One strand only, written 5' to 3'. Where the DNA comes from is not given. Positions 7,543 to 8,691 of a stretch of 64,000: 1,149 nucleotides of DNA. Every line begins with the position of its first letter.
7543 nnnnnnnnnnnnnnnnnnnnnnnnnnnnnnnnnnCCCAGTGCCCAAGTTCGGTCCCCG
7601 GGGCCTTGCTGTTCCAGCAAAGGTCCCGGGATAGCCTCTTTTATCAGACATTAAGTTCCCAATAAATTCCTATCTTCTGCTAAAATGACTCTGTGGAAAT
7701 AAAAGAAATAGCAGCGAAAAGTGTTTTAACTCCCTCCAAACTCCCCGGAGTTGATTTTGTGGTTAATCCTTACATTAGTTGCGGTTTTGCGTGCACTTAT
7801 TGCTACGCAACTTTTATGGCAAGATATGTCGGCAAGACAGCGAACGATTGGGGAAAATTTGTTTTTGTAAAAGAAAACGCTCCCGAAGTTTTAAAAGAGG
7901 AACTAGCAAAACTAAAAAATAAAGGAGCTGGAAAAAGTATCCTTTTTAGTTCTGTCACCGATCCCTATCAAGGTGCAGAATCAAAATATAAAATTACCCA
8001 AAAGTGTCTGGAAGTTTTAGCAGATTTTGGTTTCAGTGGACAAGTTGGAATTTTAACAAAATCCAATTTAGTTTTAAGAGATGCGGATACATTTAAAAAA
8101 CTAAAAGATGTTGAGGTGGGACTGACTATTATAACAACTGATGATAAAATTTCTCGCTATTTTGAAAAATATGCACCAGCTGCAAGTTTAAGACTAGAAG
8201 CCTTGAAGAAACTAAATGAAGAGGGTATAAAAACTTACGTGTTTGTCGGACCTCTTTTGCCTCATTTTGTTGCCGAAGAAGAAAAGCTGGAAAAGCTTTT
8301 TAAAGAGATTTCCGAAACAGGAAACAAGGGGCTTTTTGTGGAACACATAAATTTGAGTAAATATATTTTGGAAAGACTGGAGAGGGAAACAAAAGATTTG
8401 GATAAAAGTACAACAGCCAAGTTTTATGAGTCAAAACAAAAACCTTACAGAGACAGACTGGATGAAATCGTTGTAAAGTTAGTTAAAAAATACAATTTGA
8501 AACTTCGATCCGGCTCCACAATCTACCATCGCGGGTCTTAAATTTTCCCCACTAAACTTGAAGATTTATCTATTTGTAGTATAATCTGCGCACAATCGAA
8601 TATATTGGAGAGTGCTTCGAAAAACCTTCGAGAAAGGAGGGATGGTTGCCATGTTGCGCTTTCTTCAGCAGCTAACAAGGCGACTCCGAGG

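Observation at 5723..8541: Diverged duplicate of the radical-SAM gene start stranded 2 kb upstream of the intact gene, flanking a GC-rich cassette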

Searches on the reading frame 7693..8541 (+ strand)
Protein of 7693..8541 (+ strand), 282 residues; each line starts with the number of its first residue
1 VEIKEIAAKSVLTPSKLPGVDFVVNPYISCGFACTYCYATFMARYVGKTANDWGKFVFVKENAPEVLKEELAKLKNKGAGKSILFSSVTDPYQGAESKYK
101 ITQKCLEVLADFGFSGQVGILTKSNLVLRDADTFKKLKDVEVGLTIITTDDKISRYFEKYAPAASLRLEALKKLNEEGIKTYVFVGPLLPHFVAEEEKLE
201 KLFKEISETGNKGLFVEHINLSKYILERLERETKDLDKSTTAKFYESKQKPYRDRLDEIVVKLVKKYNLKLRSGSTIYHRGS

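Call 15: search_protein_families(library=pfam, proteins=[window:7693-8541:+], max_evalue=0.01)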
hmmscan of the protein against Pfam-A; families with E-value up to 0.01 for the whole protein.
window:7693-8541:+ (282 aa): 2 families
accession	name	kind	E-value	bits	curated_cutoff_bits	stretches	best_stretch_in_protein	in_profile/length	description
PF04055.27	Radical_SAM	-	1.7e-13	51.6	29.5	1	25-198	2-161/166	Radical SAM superfamily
PF07505.17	DUF5131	-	0.0086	16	28.9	0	22-150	9-139/243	Protein of unknown function (DUF5131)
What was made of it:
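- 7676..8541 (+): Intact radical-SAM gene (GTG at 7693) with its own -10 (TAAAAT 7681-7686). It belongs to the SPL/COG1533-like family and is not a true spore photoproduct lyase. PF04055 (call 15).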

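Call 17: find_encoding_contigs(protein=window:7693-8538:+, flank=10000, max_places=10)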
Protein seq(282 aa) (282 aa): 2 contigs read that carry it; 2 places shown.
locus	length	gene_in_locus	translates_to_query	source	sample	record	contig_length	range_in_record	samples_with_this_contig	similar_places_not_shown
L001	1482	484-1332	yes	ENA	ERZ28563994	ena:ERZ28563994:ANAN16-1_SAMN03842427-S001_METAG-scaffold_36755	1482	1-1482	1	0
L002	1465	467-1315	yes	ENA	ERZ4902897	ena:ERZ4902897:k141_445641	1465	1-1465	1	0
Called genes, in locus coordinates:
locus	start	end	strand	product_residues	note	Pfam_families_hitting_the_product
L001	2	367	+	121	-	?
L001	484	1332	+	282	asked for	PF04055:Radical_SAM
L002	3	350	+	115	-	?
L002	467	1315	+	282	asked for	PF04055:Radical_SAM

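Call 19: find_homologous_proteins(query=window:7693-8538:+, max_evalue=1e-20)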
Query seq(282 aa) (282 aa): 3224 proteins with E <= 1e-20 among 6036 candidates; the best 120 are listed.
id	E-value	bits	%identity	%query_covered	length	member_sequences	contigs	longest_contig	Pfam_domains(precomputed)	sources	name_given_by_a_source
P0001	6.1e-181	618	100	100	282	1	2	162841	PF04055.28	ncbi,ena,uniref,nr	ncbi:MAG: hypothetical protein A2172_01215 [Candidatus Woykebacteria bacterium RBG_13_40_15]|uniref:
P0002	5.3e-161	552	89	99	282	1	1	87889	PF20903.4,PF04055.28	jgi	jgi:DNA repair photolyase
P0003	4.4e-125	435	68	99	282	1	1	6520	PF20903.4,PF04055.28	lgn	-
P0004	1.0e-123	430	68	99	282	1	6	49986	PF20903.4,PF04055.28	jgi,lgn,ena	-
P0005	3.3e-123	429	66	100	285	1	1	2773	PF20903.4,PF04055.28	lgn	-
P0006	7.5e-123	427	66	99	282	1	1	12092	PF20903.4,PF04055.28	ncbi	-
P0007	2.1e-122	426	66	99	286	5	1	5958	PF20903.4,PF04055.28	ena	-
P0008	5.5e-122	425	68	99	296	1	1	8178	PF20903.4,PF04055.28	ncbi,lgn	-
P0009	7.1e-122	424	66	99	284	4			PF04055.28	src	-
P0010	1.0e-120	420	66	99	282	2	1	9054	PF20903.4,PF04055.28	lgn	-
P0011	1.4e-120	420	65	99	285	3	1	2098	PF20903.4,PF04055.28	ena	-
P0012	3.1e-120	419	66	99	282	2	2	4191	PF20903.4,PF04055.28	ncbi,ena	-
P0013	3.2e-120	419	65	100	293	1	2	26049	PF04055.28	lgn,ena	-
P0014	6.0e-120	418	65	99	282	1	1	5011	PF07505.18,PF20903.4,PF04055.28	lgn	-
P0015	7.6e-120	418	65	99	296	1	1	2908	PF04055.28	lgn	-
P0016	7.7e-120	417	65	99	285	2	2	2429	PF04055.28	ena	-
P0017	9.9e-120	417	65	99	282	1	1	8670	PF20903.4,PF04055.28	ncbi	-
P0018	1.8e-119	416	67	99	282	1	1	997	PF20903.4,PF04055.28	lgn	-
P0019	4.3e-119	415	66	99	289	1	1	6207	PF07505.18,PF20903.4,PF04055.28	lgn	-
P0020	7.0e-119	414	65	100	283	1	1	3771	PF04055.28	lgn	-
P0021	1.2e-118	414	64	99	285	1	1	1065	PF20903.4,PF04055.28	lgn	-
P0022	2.6e-118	412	65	100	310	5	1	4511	PF04055.28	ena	-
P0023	2.9e-118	412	65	99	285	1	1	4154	PF20903.4,PF04055.28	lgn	-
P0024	3.1e-118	412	63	99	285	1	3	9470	PF04055.28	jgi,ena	-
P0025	1.3e-117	410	65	100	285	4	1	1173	PF04055.28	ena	-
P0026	1.5e-117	410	63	99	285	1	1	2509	PF04055.28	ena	-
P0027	2.1e-117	410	63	99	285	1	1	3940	PF04055.28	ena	-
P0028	3.0e-117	409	64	99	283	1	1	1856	PF04055.28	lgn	-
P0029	3.1e-117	409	64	99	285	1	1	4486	PF20903.4,PF04055.28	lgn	-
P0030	3.3e-117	409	64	99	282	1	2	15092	PF07505.18,PF20903.4,PF04055.28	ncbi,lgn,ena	-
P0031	3.4e-117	409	64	100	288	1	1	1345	PF07505.18,PF20903.4,PF04055.28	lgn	-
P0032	3.9e-117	409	64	99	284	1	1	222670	PF20903.4,PF04055.28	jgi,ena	jgi:DNA repair photolyase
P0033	6.9e-117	408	63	99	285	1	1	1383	PF04055.28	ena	-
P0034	3.2e-116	406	65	99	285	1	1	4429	PF07505.18,PF20903.4,PF04055.28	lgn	-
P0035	3.4e-116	406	62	99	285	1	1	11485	PF20903.4,PF04055.28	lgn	-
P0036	3.4e-116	406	63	99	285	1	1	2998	PF04055.28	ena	-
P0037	9.7e-116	404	63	99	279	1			PF04055.28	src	-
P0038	1.3e-115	404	64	99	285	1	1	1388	PF20903.4,PF04055.28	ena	-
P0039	5.1e-115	402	64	99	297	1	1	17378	PF04055.28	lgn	-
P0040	5.6e-115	402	64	99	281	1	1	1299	PF07505.18,PF20903.4,PF04055.28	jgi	-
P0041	1.1e-114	401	62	99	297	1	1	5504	PF20903.4,PF04055.28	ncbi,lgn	-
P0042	1.5e-114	400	62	99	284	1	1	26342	PF07505.18,PF20903.4,PF04055.28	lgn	-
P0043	5.6e-114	398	63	99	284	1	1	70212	PF07505.18,PF20903.4,PF04055.28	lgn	-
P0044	6.2e-114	398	63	99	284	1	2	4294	PF20903.4,PF04055.28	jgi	jgi:DNA repair photolyase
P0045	9.0e-114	398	63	99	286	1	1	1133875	PF04055.28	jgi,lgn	jgi:DNA repair photolyase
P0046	9.9e-114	397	64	99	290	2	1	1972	PF20903.4,PF04055.28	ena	-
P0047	1.0e-113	397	62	99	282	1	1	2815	PF04055.28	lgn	-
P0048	1.5e-113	397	63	99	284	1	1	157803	PF20903.4,PF04055.28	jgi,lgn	-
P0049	1.6e-113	397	63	99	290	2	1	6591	PF20903.4,PF04055.28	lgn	-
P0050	3.8e-113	396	63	99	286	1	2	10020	PF07505.18,PF04055.28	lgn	-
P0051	4.6e-113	395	64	99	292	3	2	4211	PF04055.28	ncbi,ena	-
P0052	5.9e-113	395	61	99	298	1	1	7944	PF20903.4,PF04055.28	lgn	-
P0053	7.6e-113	395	62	99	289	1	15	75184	PF04055.28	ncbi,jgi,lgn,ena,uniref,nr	ncbi:MAG: Radical SAM domain protein [Candidatus Roizmanbacteria bacterium GW2011_GWC2_37_13]|uniref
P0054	2.5e-112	393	65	99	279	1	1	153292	PF20903.4,PF04055.28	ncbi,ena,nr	ncbi:radical SAM protein [Candidatus Beckwithbacteria bacterium]|nr:radical SAM protein [Candidatus 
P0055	4.4e-112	392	62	99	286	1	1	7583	PF04055.28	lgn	-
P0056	5.2e-112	392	62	99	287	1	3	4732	PF04055.28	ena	-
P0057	5.5e-112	392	60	99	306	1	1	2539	PF20903.4,PF04055.28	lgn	-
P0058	6.0e-112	392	61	99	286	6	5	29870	PF04055.28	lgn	-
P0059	2.0e-111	390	61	99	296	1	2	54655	PF04055.28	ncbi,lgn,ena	-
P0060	2.0e-111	390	60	99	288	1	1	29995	PF20903.4,PF04055.28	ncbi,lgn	ncbi:MAG: SPL family radical SAM protein [Patescibacteria group bacterium]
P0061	3.0e-111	389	63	99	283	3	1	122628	PF20903.4,PF04055.28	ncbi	ncbi:MAG: radical SAM protein [Patescibacteria group bacterium]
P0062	3.4e-111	389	62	99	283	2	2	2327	PF04055.28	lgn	-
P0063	4.2e-111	389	60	99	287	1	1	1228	PF20903.4,PF04055.28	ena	-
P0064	9.5e-111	388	60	99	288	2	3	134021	PF04055.28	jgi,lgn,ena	jgi:DNA repair photolyase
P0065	9.6e-111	388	61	99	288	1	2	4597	PF04055.28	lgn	-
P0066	2.6e-110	386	61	99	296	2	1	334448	PF04055.28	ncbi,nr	ncbi:radical SAM protein [Candidatus Roizmanbacteria bacterium]|nr:radical SAM protein [Candidatus R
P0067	2.7e-110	386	61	99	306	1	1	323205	PF04055.28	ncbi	-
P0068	3.0e-110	386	61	99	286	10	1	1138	PF04055.28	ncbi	-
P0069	4.1e-110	386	63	99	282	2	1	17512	PF04055.28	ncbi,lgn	-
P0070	4.8e-110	385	62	99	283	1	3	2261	PF04055.28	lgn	-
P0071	5.3e-110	385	60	99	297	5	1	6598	PF07505.18,PF20903.4,PF04055.28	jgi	-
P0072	9.0e-110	384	60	99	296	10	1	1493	PF04055.28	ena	-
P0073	1.2e-109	384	61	99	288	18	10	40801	PF20903.4,PF04055.28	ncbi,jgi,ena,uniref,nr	ncbi:radical SAM protein [Candidatus Roizmanbacteria bacterium CG_4_9_14_0_2_um_filter_36_12]|uniref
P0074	1.6e-109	384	62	99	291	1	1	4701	PF07505.18,PF04055.28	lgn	-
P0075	1.6e-109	384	60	99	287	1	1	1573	PF04055.28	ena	-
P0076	1.7e-109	384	60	99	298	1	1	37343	PF04055.28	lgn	-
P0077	2.1e-109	383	60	99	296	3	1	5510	PF07505.18,PF20903.4,PF04055.28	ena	-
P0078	2.5e-109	383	59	99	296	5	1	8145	PF04055.28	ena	-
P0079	2.9e-109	383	61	99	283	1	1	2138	PF04055.28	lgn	-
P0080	3.4e-109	383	62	99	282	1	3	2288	PF20903.4,PF04055.28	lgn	-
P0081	3.6e-109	383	60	99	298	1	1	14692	PF04055.28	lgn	-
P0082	4.3e-109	382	61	99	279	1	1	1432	PF07505.18,PF20903.4,PF04055.28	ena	-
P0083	6.8e-109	382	61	99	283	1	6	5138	PF20903.4,PF04055.28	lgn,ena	-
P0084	7.9e-109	381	61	99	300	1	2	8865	PF07505.18,PF20903.4,PF04055.28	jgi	jgi:DNA repair photolyase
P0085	8.5e-109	381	60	99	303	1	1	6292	PF04055.28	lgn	-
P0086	1.2e-108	381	61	99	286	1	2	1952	PF20903.4,PF04055.28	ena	-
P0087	1.2e-108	381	60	99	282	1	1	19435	PF07505.18,PF20903.4,PF04055.28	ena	-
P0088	1.2e-108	381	61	99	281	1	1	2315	PF20903.4,PF04055.28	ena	-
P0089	1.3e-108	381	61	99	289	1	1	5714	PF04055.28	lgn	-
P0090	1.3e-108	381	63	99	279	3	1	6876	PF07505.18,PF04055.28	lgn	-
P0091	1.3e-108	381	61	99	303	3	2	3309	PF20903.4,PF04055.28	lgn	-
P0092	1.3e-108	381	60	99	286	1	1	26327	PF04055.28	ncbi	-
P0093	1.5e-108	381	60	99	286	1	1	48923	PF04055.28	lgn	-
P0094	1.6e-108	380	59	99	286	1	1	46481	PF04055.28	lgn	-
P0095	1.6e-108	380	61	99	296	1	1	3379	PF20903.4,PF04055.28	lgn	-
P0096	1.9e-108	380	61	99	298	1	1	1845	PF07505.18,PF04055.28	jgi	jgi:DNA repair photolyase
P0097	1.9e-108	380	60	99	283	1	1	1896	PF04055.28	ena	-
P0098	2.3e-108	380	58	99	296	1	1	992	PF04055.28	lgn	-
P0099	2.6e-108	380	60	99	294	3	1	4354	PF04055.28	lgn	-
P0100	3.4e-108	379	61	99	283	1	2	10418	PF20903.4,PF04055.28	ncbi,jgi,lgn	-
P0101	3.5e-108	379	61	99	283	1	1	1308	PF20903.4,PF04055.28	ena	-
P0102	3.8e-108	379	58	99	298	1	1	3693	PF04055.28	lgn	-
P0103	3.9e-108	379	61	99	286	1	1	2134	PF04055.28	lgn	-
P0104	5.4e-108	379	60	99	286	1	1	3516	PF04055.28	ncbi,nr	ncbi:radical SAM protein [Candidatus Microgenomates bacterium]|nr:radical SAM protein [Candidatus Mi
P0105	5.9e-108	379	60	99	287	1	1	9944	PF04055.28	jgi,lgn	-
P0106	6.2e-108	378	60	99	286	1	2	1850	PF04055.28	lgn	-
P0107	6.9e-108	378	59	99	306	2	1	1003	PF07505.18,PF20903.4,PF04055.28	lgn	-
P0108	1.3e-107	377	59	100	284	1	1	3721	PF04055.28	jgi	jgi:DNA repair photolyase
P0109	1.4e-107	377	60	99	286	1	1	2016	PF20903.4,PF04055.28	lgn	-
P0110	1.5e-107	377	58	99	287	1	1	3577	PF04055.28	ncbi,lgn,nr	ncbi:MAG: radical SAM protein [bacterium]|nr:radical SAM protein [bacterium]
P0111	1.5e-107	377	61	99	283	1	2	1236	PF20903.4,PF04055.28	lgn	-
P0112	1.7e-107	377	61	99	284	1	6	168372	PF04055.28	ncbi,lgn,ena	ncbi:MAG: radical SAM protein [Patescibacteria group bacterium]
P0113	1.8e-107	377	60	99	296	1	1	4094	PF04055.28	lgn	-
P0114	2.3e-107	377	60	99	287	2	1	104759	PF20903.4,PF04055.28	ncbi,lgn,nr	ncbi:radical SAM protein [Patescibacteria group bacterium]|nr:radical SAM protein [Patescibacteria g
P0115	2.6e-107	376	61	99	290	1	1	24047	PF04055.28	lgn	-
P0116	3.0e-107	376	59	99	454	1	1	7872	PF07505.18,PF04055.28,PF00293.35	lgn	-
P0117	3.1e-107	376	60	99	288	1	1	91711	PF04055.28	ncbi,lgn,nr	ncbi:radical SAM protein [Candidatus Woesearchaeota archaeon]|nr:radical SAM protein [Candidatus Woe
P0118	4.9e-107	376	60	99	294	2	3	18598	PF04055.28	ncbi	-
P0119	7.4e-107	375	60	99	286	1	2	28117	PF04055.28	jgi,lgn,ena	-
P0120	9.6e-107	375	59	99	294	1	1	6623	PF04055.28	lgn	-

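Call 20: find_encoding_contigs(protein=P0002, flank=10000, max_places=5)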
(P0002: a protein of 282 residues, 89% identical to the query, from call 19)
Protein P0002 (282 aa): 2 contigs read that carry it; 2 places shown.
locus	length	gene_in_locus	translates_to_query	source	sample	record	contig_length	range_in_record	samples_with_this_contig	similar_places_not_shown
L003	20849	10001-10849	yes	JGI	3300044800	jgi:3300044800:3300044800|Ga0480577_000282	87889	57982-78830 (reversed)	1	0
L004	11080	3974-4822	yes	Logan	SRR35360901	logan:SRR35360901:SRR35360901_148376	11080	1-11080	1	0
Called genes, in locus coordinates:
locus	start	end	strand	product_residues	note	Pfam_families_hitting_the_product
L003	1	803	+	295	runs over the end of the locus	PF00005:ABC_tran, PF13304:AAA_21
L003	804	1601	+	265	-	PF12679:ABC2_membrane_2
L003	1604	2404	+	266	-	PF01061:ABC2_membrane (weak), PF12679:ABC2_membrane_2, PF12698:ABC2_membrane_3 (weak), PF10920:DUF2705 (weak), PF13346:ABC2_membrane_5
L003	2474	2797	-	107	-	-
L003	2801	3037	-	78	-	PF18924:DUF5674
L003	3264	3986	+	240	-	PF02535:Zip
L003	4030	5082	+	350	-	PF01699:Na_Ca_ex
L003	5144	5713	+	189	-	-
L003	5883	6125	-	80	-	-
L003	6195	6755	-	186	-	PF01145:Band_7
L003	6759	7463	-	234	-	PF02096:60KD_IMP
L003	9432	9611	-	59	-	-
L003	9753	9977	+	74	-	PF13560:HTH_31, PF12844:HTH_19, PF01381:HTH_3, PF13443:HTH_26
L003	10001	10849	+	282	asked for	PF20903:SPL (weak), PF04055:Radical_SAM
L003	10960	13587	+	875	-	PF26449:DUF8128, PF01935:DUF87, PF10412:TrwB_AAD_bind (weak), PF12696:TraG-D_C (weak)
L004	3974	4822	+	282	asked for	PF20903:SPL (weak), PF04055:Radical_SAM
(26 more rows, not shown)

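Call 31: find_related_loci(query=P0001, collection=genome_contigs, flank=10000)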
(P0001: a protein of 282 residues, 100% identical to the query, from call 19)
Query P0001 (282 aa) in genome_contigs; peptide patterns used: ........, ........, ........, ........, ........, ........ (x = any residue, [..] = any of these).
65 stretches matched a pattern; 11 encode a relative of the query (tblastn E <= 1e-3); 11 distinct loci.
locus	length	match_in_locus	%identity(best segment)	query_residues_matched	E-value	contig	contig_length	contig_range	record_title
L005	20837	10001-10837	61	1-279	1e-113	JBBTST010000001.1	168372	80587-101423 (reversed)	MAG: Patescibacteria group bacterium isolate H41-bin102_1 H41_bin102_1_000000000001, whole genome shotgun sequence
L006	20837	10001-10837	60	1-280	7e-109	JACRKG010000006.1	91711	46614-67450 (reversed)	MAG: Candidatus Woesearchaeota archaeon isolate NC_groundwater_1849_Pr3_B-0.1um_32_19 SR-2_scaffold_141_54184, whole gen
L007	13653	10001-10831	58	1-280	5e-108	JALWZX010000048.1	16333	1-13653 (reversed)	MAG: candidate division WWE3 bacterium isolate T2_metabat1_scaf2bin.175 T2_NODE_3534_length_16333_cov_2.690979, whole ge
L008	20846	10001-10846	54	1-282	7e-107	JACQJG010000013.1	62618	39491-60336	MAG: Candidatus Iainarchaeum archaeon isolate NC_groundwater_1145_Ag_S-0.1um_48_87 S_p1_S3_coassembly_k141_1547584, whol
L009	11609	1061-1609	54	1-190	8e-60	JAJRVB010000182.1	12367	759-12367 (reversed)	MAG: Nitrospirae bacterium isolate Dive96_bin10.277 k141_2676966, whole genome shotgun sequence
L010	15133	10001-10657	43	5-229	1e-56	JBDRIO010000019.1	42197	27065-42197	MAG: Candidatus Eisenbacteria bacterium isolate MEGAHIT-group-1.590 k141_4664407, whole genome shotgun sequence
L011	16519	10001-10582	45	3-202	9e-56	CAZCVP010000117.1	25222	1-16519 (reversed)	MAG TPA_asm: uncultured Enterobacterales bacterium isolate SRP077602_co7_381 genome assembly, contig: NODE_9791_length_2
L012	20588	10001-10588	47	4-209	8e-55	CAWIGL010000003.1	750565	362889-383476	MAG: uncultured delta proteobacterium isolate MFD03726.bin.2.45 genome assembly, contig: contig_26574, whole genome shot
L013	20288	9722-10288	46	3-194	7e-54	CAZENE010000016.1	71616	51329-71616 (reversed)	MAG TPA_asm: uncultured Syntrophorhabdus sp. isolate SRP192927_co10_462 genome assembly, contig: NODE_140_length_71616_c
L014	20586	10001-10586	47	1-205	1e-47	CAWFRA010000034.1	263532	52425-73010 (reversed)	MAG: uncultured delta proteobacterium isolate MFD01476.bin.2.130 genome assembly, contig: contig_84138, whole genome sho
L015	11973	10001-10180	47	153-212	1e-10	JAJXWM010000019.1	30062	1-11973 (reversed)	MAG: Proteobacteria bacterium isolate BP5.bin83 NODE_2338_length_30062_cov_2.354802, whole genome shotgun sequence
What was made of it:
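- Tried and rejected: find_related_loci with the radical-SAM protein in genome_contigs returned only relatives at 61% identity or less, in unrelated contexts (call 31).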

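Call 35: find_encoding_contigs(protein=P0003, flank=10000, max_places=4)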
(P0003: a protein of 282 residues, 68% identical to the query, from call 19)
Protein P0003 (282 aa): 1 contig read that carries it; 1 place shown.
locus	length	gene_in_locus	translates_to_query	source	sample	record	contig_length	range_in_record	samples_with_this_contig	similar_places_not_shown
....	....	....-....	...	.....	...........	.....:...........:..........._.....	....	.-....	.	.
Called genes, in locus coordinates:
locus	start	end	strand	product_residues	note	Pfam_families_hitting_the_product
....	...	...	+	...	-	-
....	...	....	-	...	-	-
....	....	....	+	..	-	-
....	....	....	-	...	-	-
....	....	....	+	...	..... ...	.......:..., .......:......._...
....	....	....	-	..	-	-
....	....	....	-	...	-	-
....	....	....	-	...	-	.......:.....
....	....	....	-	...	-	-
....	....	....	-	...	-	?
